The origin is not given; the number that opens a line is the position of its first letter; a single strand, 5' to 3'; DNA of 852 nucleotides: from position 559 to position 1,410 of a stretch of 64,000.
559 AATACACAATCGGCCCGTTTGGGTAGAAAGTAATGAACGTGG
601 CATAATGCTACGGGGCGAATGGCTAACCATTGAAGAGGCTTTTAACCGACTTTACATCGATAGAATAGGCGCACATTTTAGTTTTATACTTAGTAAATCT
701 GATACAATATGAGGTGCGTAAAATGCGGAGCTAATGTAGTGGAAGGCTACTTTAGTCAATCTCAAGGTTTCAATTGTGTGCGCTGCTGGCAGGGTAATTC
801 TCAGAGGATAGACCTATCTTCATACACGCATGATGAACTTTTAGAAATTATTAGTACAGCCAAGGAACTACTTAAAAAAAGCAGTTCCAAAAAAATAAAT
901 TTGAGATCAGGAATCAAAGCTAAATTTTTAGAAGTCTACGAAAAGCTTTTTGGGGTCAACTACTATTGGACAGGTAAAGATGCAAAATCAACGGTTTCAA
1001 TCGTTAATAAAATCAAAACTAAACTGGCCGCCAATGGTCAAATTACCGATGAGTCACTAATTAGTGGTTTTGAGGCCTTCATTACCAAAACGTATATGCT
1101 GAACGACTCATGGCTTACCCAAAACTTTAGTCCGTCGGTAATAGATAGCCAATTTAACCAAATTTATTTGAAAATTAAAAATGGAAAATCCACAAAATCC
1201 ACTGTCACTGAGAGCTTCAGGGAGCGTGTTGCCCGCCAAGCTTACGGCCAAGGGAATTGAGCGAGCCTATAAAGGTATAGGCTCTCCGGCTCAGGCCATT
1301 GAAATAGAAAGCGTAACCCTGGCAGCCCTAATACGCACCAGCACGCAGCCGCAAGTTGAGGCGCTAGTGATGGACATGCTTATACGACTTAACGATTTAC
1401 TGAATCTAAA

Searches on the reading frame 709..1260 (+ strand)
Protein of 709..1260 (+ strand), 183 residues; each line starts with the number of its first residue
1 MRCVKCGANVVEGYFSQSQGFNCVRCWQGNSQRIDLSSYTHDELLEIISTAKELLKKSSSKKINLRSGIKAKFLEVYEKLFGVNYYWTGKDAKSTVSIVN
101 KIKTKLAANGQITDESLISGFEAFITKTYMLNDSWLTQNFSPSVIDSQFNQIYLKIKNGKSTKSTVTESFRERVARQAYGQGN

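Call 7: find_encoding_contigs(protein=window:709-1260:+, flank=10000, max_places=6)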
Protein window:709-1260:+ (183 aa): 5 contigs read that carry it; 4 places shown.
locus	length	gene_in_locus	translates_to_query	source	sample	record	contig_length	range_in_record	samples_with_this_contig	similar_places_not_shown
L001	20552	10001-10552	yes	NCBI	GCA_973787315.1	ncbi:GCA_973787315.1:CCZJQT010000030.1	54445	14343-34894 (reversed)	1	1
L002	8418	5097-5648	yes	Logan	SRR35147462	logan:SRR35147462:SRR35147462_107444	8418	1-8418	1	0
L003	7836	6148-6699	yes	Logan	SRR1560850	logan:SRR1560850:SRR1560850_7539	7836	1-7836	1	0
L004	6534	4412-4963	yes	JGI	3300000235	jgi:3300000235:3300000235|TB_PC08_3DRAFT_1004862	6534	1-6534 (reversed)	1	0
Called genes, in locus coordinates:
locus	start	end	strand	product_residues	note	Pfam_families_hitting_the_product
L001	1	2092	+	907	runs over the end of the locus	PF01326:PPDK_N, PF00391:PEP-utilizers, PF02896:PEP-utilizers_C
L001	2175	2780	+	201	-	-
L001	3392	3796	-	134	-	-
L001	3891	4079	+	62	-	-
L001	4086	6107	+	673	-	-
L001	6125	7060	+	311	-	PF13401:AAA_22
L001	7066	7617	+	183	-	-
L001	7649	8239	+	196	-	PF13479:AAA_24 (faint)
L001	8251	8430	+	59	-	-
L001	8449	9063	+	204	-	PF11363:DUF3164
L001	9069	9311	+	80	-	-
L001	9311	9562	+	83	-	-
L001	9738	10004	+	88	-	-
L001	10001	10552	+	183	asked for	-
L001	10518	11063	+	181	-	-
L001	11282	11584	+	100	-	-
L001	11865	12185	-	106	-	-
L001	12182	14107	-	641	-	-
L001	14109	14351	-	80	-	-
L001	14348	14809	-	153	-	-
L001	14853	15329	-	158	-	PF05069:Phage_tail_S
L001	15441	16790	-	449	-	PF04233:Phage_Mu_F, PF18810:PBECR2 (weak)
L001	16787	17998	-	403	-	PF06074:Portal_Mu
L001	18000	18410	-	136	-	PF07030:Phage_Mu_Gp36 (weak)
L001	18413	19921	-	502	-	-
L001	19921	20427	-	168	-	PF01832:Glucosaminidase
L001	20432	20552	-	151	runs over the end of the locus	PF06056:Terminase_5 (weak)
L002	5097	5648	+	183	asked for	-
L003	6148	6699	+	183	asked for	-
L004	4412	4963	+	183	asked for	-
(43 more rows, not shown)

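Call 12: search_protein_families(library=pfam, proteins=[L001:4086-6107:+, L001:6125-7060:+, L001:3392-3796:-, L001:3891-4079:+, L001:2175-2780:+, L001:8449-9063:+], max_evalue=0.01)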
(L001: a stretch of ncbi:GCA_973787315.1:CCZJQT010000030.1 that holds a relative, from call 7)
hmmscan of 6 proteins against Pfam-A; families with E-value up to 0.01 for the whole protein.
L001:4086-6107:+ (673 aa): 0 families

L001:6125-7060:+ (311 aa): 8 families
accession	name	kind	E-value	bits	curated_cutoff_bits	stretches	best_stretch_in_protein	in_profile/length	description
PF13401.12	AAA_22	-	1.6e-13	51.6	27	1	104-216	9-124/130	AAA domain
PF00004.35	AAA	-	5.2e-05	24.2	21.2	1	104-194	2-73/131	ATPase family associated with various cellular activities (AAA)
PF14532.12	Sigma54_activ_2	-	0.00032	21.4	25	1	83-134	4-55/138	Sigma-54 interaction domain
PF13173.12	AAA_14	-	0.0018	18.7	27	1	104-218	6-101/129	AAA domain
PF04814.19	HNF-1_N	-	0.0021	19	29.7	1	8-41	121-154/175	Hepatocyte nuclear factor 1 (HNF-1), N terminus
PF13191.12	AAA_16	-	0.0024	18.8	32.6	1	84-153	7-85/167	AAA ATPase domain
PF07728.20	AAA_5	-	0.0049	17.3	22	1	104-204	3-92/139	AAA domain (dynein-related subfamily)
PF12775.13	AAA_7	-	0.005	16.8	25.8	0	83-131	16-64/181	P-loop containing dynein motor region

L001:3392-3796:- (134 aa): 1 family
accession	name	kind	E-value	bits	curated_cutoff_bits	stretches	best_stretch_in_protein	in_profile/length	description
PF12844.13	HTH_19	-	0.0092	16.3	30.2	0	6-67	3-63/64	Helix-turn-helix domain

L001:3891-4079:+ (62 aa): 0 families

L001:2175-2780:+ (201 aa): 1 family
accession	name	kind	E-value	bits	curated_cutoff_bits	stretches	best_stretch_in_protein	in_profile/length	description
PF05593.20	RHS_repeat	-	3.5e-05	24.5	22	0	96-121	1-27/38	RHS Repeat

L001:8449-9063:+ (204 aa): 1 family
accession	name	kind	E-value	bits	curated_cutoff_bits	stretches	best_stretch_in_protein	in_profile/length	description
PF11363.13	DUF3164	-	4.6e-27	95.3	23.7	1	9-202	1-193/194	Protein of unknown function (DUF3164)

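Call 13: search_protein_families(library=phrogs, proteins=[L001:4086-6107:+, L001:6125-7060:+, L001:3392-3796:-, L001:3891-4079:+, L001:7066-7617:+, L001:7649-8239:+], max_evalue=0.001)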
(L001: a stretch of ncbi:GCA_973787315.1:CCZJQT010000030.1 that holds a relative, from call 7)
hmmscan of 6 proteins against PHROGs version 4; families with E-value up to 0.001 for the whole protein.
L001:4086-6107:+ (673 aa): 1 family
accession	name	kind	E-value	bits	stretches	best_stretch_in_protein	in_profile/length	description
phrog_310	-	integration and excision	1.1e-30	108.1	1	5-580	4-566/696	transposase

L001:6125-7060:+ (311 aa): 5 families
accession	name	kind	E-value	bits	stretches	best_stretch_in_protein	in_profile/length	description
phrog_296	-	integration and excision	1.1e-34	121.1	1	4-304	223-516/626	DNA transposition protein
phrog_168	-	DNA, RNA and nucleotide metabolism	7e-07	30.2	1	103-213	45-135/314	clamp loader of DNA polymerase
phrog_2630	-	unknown function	7.2e-07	29.8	1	75-202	9-142/326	-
phrog_2586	-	unknown function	0.00012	23.2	1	111-206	54-154/166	-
phrog_5846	-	DNA, RNA and nucleotide metabolism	0.00014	22.3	1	104-193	42-109/380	clamp loader of DNA polymerase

L001:3392-3796:- (134 aa): 4 families
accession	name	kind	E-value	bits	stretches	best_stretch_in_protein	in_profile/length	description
phrog_8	-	transcription regulation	5.9e-07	30.2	1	1-115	75-248/346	transcriptional regulator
phrog_2967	-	transcription regulation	4e-05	24.3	1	3-77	11-78/225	transcriptional regulator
phrog_9710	-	unknown function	9.7e-05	23.4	1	35-73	49-86/95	-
phrog_2328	-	transcription regulation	0.00077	20.3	1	3-68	16-80/128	transcriptional repressor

L001:3891-4079:+ (62 aa): 0 families

L001:7066-7617:+ (183 aa): 2 families
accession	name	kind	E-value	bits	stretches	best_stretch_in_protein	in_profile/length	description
phrog_14123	-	unknown function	1.2e-15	59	1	85-176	43-137/157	-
phrog_286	-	unknown function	0.00022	22.3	0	69-112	28-71/186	-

L001:7649-8239:+ (196 aa): 6 families
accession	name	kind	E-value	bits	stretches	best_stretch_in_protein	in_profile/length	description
phrog_6891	-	other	6.1e-80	270.1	1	1-195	19-216/310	ATPase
phrog_239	-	DNA, RNA and nucleotide metabolism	1.6e-06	28.3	1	26-99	360-437/801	DNA primase/helicase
phrog_1366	-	unknown function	2.7e-05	24.8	1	28-112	18-98/307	-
phrog_124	-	DNA, RNA and nucleotide metabolism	3.9e-05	24.2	1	28-117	47-122/382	Sak4-like ssDNA annealing protein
phrog_3277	-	DNA, RNA and nucleotide metabolism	0.00015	22.6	1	28-123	14-98/168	DnaC-like helicase loader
phrog_97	-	other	0.00041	20.7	1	26-112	75-173/506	UvsX-like recombinase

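Call 14: search_solved_structures(query=L001:4086-6107:+, max_evalue=1, show_alignments=2)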
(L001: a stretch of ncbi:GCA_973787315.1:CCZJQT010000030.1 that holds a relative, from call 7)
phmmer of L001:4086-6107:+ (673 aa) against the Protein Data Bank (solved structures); distinct sequences matched with E-value up to 1: 0.

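Call 22: find_related_loci(query=L001:4086-6107:+, collection=viral_contigs, flank=4000)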
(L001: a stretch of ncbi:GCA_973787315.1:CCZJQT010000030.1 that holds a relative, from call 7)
Query L001:4086-6107:+ (673 aa) in viral_contigs; peptide patterns used: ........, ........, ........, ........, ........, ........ (x = any residue, [..] = any of these).
27 stretches matched a pattern; 12 encode a relative of the query (tblastn E <= 1e-3); 12 distinct loci.
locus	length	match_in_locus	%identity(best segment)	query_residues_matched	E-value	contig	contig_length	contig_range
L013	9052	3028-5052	51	5-673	0e+0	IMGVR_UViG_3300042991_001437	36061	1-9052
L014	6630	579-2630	50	1-673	0e+0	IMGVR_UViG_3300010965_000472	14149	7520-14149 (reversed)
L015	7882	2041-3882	47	76-673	0e+0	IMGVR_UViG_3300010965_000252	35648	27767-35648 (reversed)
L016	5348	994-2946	45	5-652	0e+0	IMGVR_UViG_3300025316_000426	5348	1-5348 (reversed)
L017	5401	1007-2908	45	5-640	0e+0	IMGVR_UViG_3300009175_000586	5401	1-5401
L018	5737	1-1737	46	99-673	0e+0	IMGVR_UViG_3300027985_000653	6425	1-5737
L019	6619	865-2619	48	85-673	4e-180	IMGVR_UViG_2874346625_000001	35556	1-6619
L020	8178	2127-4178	45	5-673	5e-176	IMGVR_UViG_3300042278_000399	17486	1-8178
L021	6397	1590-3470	45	5-635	6e-175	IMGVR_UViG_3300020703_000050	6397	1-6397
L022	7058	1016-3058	46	5-673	0e+0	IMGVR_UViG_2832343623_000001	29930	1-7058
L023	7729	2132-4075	43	5-635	6e-166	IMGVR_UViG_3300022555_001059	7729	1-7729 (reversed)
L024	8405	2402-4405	45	5-673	0e+0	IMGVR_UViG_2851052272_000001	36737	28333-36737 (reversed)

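Call 42: find_related_loci(query=A2, collection=viral_contigs, flank=3500)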
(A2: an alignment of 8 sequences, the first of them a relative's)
Query A2 (673 aa) in viral_contigs; peptide patterns used: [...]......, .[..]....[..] (x = any residue, [..] = any of these).
171 stretches matched a pattern; 73 encode a relative of the query (tblastn E <= 1e-3); 73 distinct loci.
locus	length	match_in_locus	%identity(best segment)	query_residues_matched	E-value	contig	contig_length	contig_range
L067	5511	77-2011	65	33-673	0e+0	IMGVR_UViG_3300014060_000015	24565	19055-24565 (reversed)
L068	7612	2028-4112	52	1-673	0e+0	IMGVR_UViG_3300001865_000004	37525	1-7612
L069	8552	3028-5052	51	5-673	0e+0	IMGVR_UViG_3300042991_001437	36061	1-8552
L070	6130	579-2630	50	1-673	0e+0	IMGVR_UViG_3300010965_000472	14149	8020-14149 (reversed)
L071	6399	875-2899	48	6-673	0e+0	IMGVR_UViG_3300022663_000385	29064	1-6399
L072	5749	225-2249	43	1-673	0e+0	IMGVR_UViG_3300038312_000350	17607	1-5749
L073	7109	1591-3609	45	5-673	0e+0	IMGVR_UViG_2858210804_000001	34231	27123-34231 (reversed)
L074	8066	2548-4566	45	5-673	0e+0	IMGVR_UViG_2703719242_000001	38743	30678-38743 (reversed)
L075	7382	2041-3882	47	76-673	0e+0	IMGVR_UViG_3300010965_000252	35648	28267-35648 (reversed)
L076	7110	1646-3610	45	21-673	0e+0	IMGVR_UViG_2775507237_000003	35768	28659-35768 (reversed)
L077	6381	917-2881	45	21-673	0e+0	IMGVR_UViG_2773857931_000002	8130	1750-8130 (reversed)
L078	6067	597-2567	45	21-673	0e+0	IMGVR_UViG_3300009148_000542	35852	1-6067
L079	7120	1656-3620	45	21-673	0e+0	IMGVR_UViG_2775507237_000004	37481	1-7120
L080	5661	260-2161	45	5-638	0e+0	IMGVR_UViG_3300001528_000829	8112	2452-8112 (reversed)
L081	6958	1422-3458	51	1-673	0e+0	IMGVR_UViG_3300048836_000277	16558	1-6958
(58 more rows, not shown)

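Call 45: search_solved_structures(query=A2, max_evalue=10, show_alignments=2)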
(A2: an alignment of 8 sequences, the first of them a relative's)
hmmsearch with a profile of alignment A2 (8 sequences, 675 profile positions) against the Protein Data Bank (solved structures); distinct sequences matched with E-value up to 10: 3.
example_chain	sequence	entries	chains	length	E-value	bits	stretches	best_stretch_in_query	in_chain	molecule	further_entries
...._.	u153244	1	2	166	0.026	16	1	99-175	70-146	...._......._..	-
2qsa_A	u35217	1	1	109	0.027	15.9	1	343-406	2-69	DnaJ homolog dnj-2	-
8v2e_C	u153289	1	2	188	0.97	10.8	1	113-156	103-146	10E8 EPITOPE SCAFFOLD B055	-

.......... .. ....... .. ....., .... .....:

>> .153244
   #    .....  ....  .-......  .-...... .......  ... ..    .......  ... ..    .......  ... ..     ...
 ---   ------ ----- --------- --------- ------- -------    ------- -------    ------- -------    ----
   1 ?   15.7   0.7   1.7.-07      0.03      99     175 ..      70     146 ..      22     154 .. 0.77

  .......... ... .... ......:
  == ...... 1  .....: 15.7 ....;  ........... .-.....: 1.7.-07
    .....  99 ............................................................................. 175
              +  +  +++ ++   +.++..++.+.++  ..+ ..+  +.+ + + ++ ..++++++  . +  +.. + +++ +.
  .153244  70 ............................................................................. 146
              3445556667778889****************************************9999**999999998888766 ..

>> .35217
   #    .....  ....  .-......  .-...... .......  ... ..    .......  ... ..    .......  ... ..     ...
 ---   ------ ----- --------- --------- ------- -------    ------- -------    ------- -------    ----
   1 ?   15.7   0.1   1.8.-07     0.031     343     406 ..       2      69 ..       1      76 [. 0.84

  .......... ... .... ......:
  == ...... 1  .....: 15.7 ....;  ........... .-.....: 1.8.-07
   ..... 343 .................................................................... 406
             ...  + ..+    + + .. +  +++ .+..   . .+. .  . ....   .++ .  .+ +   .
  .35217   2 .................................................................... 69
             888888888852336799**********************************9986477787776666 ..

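Call 46: search_protein_families(library=ncbifam, proteins=[L001:4086-6107:+, L001:6125-7060:+, L001:3392-3796:-], max_evalue=0.01)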
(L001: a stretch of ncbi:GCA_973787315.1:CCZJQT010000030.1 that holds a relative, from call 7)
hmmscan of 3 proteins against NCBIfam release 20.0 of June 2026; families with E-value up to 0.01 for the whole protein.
L001:4086-6107:+ (673 aa): 1 family
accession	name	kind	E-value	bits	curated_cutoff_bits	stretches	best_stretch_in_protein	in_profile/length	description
NF033577.2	transpos_IS481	equivalog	0.0072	15.9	224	0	168-367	30-196/284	IS481 family transposase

L001:6125-7060:+ (311 aa): 2 families
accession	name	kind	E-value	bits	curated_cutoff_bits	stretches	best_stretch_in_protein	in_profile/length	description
TIGR03015.1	pepcterm_ATPase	hypoth_equivalog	0.0014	18.1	324.5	1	104-201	47-146/269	XrtA/PEP-CTERM system-associated ATPase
NF052347.1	TTX_0299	hypoth_equivalog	0.0019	17.8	250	1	42-91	74-123/200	TTX_0299 family putative ATP pyrophosphatase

L001:3392-3796:- (134 aa): 0 families

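Call 47: find_homologous_proteins(query=L001:4086-6104:+, max_evalue=0.00001)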
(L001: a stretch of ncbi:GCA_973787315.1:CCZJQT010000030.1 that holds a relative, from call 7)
Query L001:4086-6104:+ (673 aa): 2263 proteins with E <= 0.00001 among 8000 candidates; the best 120 are listed.
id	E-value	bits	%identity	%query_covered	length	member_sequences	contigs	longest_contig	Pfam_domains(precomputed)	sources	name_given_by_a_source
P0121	0.0e+0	1496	98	100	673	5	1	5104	-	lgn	-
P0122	2.0e-266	904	65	87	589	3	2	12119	-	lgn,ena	-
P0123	2.0e-260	884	58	100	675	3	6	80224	-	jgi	jgi:hypothetical protein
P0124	3.4e-244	830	54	100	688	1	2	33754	-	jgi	jgi:hypothetical protein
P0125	3.9e-241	820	58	95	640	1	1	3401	-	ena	-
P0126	1.6e-239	815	55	100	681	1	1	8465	-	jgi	-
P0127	9.5e-239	812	55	100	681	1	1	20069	-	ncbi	-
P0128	2.6e-234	798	53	99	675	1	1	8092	-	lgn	-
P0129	3.6e-232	791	54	100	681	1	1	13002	-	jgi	jgi:hypothetical protein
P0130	9.0e-231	786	54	99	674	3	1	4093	-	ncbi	ncbi:MAG: hypothetical protein ACOYMF_17425, partial [Bacteroidales bacterium]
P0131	7.5e-228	776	52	99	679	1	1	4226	-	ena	-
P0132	4.9e-226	770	53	100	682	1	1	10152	-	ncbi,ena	-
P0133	5.5e-226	770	52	100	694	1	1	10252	-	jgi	-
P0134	1.3e-224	766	52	99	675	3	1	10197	-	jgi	jgi:hypothetical protein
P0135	8.1e-224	763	52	99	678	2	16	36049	-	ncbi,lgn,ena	-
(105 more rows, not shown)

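Call 55: search_dna_similar(query=L001:4086-6104:+, collection=phages, mode=protein, max_rows=15)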
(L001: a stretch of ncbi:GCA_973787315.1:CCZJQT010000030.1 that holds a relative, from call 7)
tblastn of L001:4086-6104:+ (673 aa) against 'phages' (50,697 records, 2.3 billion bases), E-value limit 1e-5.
Records with a match: 37; places in all: 37; records where one place covers at least 80% of the query: 2.
Best place of each record, by identity: <60% 37.
By first word of the organism name: Bacteroides 19; Porphyromonas 10; Bacteriophage 5; Winogradskyella 2; Elizabethkingia 1.
By host as written in the record: - 13; Bacteroides koreensis HM3 2; Bacteroides xylanisolvens HM7 2; Winograskyella sp. HaHa_3_26 2; Elizabethkingia anophelis 1; Porphyromonas gingivalis HG1691old 1; Porphyromonas gingivalis SRR9217400-mag-bin.3 1; Porphyromonas gingivalis Kyuda-4 1; and 14 more.
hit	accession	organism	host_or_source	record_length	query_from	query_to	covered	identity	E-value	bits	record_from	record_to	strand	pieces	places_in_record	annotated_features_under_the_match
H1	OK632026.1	Elizabethkingia phage TCUEAP3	Elizabethkingia anophelis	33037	5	673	99%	45.4%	6e-169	541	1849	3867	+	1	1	MuA-like transposase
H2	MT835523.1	Bacteriophage sp.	human fecal samples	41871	5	635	94%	38.4%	6e-121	403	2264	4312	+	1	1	record has no annotation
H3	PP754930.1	Porphyromonas phage phage010a_HG1691old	Porphyromonas gingivalis HG1691old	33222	5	465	68%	27.8%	1e-23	113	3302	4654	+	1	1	transposase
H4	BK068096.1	Porphyromonas phage phage015a_SRR9217400mag3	Porphyromonas gingivalis ...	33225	5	465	68%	27.6%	4e-24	114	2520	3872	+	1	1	transposase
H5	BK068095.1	Porphyromonas phage phage014a_Kyudai4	Porphyromonas gingivalis Kyuda-4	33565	5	465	68%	27.6%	4e-24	114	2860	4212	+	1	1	transposase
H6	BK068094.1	Porphyromonas phage phage013a_WW2885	Porphyromonas gingivalis WW2885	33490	5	465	68%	26.9%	3e-23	111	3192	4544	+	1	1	transposase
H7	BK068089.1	Porphyromonas phage phage006a_EM3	Porphyromonas gingivalis EM3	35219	5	465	68%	26.9%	4e-23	111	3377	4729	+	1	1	transposase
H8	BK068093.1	Porphyromonas phage phage012a_381OKJP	Porphyromonas gingivalis 381OKJP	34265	5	465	68%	26.7%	2e-22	108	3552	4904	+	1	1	transposase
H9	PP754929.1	Porphyromonas phage phage007a_Bg4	Porphyromonas gingivalis Bg4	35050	5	442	65%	27.4%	4e-24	114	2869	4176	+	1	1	transposase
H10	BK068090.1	Porphyromonas phage phage008a_KCOM2797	Porphyromonas gingivalis KCOM 2797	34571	5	442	65%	27.4%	6e-24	114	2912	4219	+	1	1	transposase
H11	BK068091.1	Porphyromonas phage phage009a_Kyudai3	Porphyromonas gingivalis Kyudai-3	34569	5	442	65%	27.4%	6e-24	114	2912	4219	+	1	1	transposase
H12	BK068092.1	Porphyromonas phage phage011a_WW2952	Porphyromonas gingivalis WW2952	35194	5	442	65%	27.0%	1e-23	113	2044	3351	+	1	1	transposase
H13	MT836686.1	Bacteriophage sp.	human fecal samples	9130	5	441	65%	26.8%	1e-18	97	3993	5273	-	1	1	record has no annotation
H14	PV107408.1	Bacteroides phage jmh72_hp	Bacteroides thetaiotaomicron jmh72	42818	5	404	59%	25.5%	3e-15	86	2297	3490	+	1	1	Mu A-like transposase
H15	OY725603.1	Bacteroides phage p00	-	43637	5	404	59%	25.5%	3e-15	86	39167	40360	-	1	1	transposase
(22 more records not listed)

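Call 56: predict_structure(alignment_id=A3)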
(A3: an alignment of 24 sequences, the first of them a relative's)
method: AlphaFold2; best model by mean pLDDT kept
length: 673 residues; sequences in the alignment: 24
mean_pLDDT: 75.4   pTM: 0.47
mean pLDDT of the five models: 75.4, 75.1, 73.2, 73.0, 71.7
residues with pLDDT >= 90: 113; 70-90: 363; 50-70: 121; < 50: 76
segments of 3 or more residues with pLDDT < 50: 189-193, 252-272, 564-566, 620-633, 640-656, 667-673
pLDDT, mean of each block of 10 residues (from residue 1): 64 82 84 75 69 77 74 67 87 80 86 92 86 75 85 86 90 89 69 57 78 72 83 80 71 36 32 71 88 85 81 91 93 88 94 93 74 73 69 73 88 74 55 68 91 95 94 89 89 87 86 86 85 90 89 84 53 69 72 72 69 52 44 51 41 45 50 34
secondary structure, 60 per line:
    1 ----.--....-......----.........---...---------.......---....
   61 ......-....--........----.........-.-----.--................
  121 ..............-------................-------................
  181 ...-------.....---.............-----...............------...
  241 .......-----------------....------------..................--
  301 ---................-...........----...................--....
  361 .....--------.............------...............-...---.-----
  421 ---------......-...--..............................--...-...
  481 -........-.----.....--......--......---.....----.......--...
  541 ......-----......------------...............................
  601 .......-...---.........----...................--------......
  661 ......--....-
elements in order (helices of 4 or more, strands of 3 or more residues): E8-11 H13-18 H23-31 E35-37 E47-50 H57-66 H68-71 H74-81 H86-94 H105-134 H142-157 H165-183 H191-195 H199-211 H217-231 H238-247 H265-268 E281-298 E304-319 E324-331 H336-354 E357-365 H374-380 E381-386 H393-407 H430-435 H443-471 E478-480 H482-489 E496-500 E503-508 E511-516 H520-524 E529-535 E538-546 E552-557 H570-607 H615-623 H628-646 H655-666 H669-672

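Call 60: fold_search(model_id=the predicted structure, library=pdb)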
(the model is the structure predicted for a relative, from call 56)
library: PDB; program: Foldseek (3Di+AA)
matches with E <= 10: 423; with E <= 0.001: 23
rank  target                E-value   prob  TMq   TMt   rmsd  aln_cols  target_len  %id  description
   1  8aa5_AP1              3.5e-15  1.00  0.29  0.41  18.5       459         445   13  Cryo-EM structure of the strand transfer complex of the TnsB transposase (type V-K CRISPR-associated transposon) (released 2022-10-19)
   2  7svw_B                2.0e-14  1.00  0.29  0.41  19.6       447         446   13  Strand-transfer complex of TnsB from ShCAST (released 2022-08-10)
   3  8rdu_R                2.4e-14  1.00  0.29  0.37  20.9       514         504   14  Conformational Landscape of the Type V-K CRISPR-associated TransposonIntegration Assembly CAST V-K composite map (released 2024-06-19)
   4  8ea3_X                1.2e-13  1.00  0.28  0.36  22.0       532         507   13  V-K CAST Transpososome from Scytonema hofmanni, major configuration (released 2022-11-30)
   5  8ea3_W                3.0e-13  1.00  0.29  0.36  20.9       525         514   15  V-K CAST Transpososome from Scytonema hofmanni, major configuration (released 2022-11-30)
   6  4fcy_A                5.5e-13  1.00  0.25  0.36  22.9       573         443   12  Crystal structure of the bacteriophage Mu transpososome (released 2012-11-07)
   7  8rdu_S                7.1e-13  1.00  0.29  0.37  19.4       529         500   13  Conformational Landscape of the Type V-K CRISPR-associated TransposonIntegration Assembly CAST V-K composite map (released 2024-06-19)
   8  4fcy_B                2.2e-12  1.00  0.32  0.42  15.9       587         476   13  Crystal structure of the bacteriophage Mu transpososome (released 2012-11-07)
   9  9bw1_M                3.7e-12  1.00  0.26  0.23  27.4       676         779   12  TnsABCD-DNA transpososome (released 2024-10-16)
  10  8aa5_CP1              4.2e-10  1.00  0.27  0.53  17.1       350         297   13  Cryo-EM structure of the strand transfer complex of the TnsB transposase (type V-K CRISPR-associated transposon) (released 2022-10-19)
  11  8aa5_DP1              4.7e-10  1.00  0.27  0.52  16.7       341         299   13  Cryo-EM structure of the strand transfer complex of the TnsB transposase (type V-K CRISPR-associated transposon) (released 2022-10-19)
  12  8ea3_Z                6.8e-10  1.00  0.27  0.53  17.5       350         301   14  V-K CAST Transpososome from Scytonema hofmanni, major configuration (released 2022-11-30)
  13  7pik_C                2.7e-09  1.00  0.25  0.29  24.1       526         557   11  Cryo-EM structure of E. coli TnsB in complex with right end fragment of Tn7 transposon (released 2022-06-15)
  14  7svw_A                2.8e-09  1.00  0.25  0.50  18.3       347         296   13  Strand-transfer complex of TnsB from ShCAST (released 2022-08-10)
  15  1bcm_B                3.3e-09  1.00  0.29  0.57   6.1       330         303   14  BACTERIOPHAGE MU TRANSPOSASE CORE DOMAIN WITH 2 MONOMERS PER ASYMMETRIC UNIT (released 1995-10-15)
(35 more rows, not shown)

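Call 76: find_encoding_contigs(protein=P0124, flank=10000, max_places=3)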
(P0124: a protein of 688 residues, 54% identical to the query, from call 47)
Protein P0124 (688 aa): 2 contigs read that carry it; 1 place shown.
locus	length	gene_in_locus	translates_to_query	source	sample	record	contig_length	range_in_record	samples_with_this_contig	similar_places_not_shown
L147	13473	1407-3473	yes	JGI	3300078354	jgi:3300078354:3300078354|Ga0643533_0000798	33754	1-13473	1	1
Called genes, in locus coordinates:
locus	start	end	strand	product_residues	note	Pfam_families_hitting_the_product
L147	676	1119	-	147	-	-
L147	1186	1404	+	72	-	-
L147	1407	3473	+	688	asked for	-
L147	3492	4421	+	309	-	PF13401:AAA_22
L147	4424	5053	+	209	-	-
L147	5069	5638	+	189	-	-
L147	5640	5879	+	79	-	-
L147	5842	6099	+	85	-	-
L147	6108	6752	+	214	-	PF11363:DUF3164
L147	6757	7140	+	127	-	-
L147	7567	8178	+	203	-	PF14359:DUF4406, PF08299:Bac_DnaA_C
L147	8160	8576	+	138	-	-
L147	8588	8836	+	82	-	-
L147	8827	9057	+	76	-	-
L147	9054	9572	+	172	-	PF05708:Peptidase_C92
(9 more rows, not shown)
